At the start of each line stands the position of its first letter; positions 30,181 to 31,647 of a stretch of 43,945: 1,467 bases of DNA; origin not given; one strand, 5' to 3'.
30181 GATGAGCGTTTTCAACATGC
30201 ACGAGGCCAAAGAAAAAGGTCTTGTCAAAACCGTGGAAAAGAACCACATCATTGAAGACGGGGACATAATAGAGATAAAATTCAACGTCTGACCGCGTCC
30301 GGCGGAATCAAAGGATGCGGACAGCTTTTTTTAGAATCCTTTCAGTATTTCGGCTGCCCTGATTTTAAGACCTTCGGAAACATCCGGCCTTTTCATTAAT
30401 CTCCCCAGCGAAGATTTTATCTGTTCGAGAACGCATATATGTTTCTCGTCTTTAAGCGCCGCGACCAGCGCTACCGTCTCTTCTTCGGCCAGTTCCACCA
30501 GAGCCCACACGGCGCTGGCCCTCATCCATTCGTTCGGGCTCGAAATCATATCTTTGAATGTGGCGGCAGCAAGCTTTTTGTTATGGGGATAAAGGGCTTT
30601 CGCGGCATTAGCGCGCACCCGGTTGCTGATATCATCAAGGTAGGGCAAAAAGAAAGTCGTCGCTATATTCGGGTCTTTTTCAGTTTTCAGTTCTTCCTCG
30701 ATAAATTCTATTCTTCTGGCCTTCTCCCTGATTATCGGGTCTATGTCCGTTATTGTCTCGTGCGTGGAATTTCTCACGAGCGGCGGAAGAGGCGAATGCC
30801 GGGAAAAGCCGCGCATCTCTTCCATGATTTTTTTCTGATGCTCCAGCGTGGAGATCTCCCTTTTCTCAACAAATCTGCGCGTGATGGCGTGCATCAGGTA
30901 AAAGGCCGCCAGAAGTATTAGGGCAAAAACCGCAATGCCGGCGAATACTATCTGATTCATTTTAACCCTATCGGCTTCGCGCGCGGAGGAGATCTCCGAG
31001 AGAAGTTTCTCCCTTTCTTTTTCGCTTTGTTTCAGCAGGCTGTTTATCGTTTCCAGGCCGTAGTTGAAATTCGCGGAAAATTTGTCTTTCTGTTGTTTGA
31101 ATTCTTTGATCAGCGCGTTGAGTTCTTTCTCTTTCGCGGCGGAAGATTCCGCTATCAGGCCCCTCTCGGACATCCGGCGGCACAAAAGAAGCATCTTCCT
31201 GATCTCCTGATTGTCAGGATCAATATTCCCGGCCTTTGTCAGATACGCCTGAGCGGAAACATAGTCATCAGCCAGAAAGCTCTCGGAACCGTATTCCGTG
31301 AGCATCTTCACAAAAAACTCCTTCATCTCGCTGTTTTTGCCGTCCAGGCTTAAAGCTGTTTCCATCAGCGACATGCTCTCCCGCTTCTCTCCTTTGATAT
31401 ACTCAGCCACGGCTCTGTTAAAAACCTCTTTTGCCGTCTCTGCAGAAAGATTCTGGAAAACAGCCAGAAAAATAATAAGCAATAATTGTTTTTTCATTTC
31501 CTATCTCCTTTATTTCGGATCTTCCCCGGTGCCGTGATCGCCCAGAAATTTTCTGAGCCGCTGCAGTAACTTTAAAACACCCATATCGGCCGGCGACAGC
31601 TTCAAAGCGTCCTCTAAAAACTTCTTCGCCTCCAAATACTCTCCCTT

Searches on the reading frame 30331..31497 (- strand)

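Call 52: search_protein_families(library=pfam, proteins=[window:30331-31497:-], max_evalue=0.000001)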
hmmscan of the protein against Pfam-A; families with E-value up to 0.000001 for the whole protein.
window:30331-31497:- (388 aa): 1 family
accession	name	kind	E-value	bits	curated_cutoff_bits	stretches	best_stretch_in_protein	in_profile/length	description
PF13646.12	HEAT_2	-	5e-07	30.4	27.7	0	283-352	4-75/88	HEAT repeats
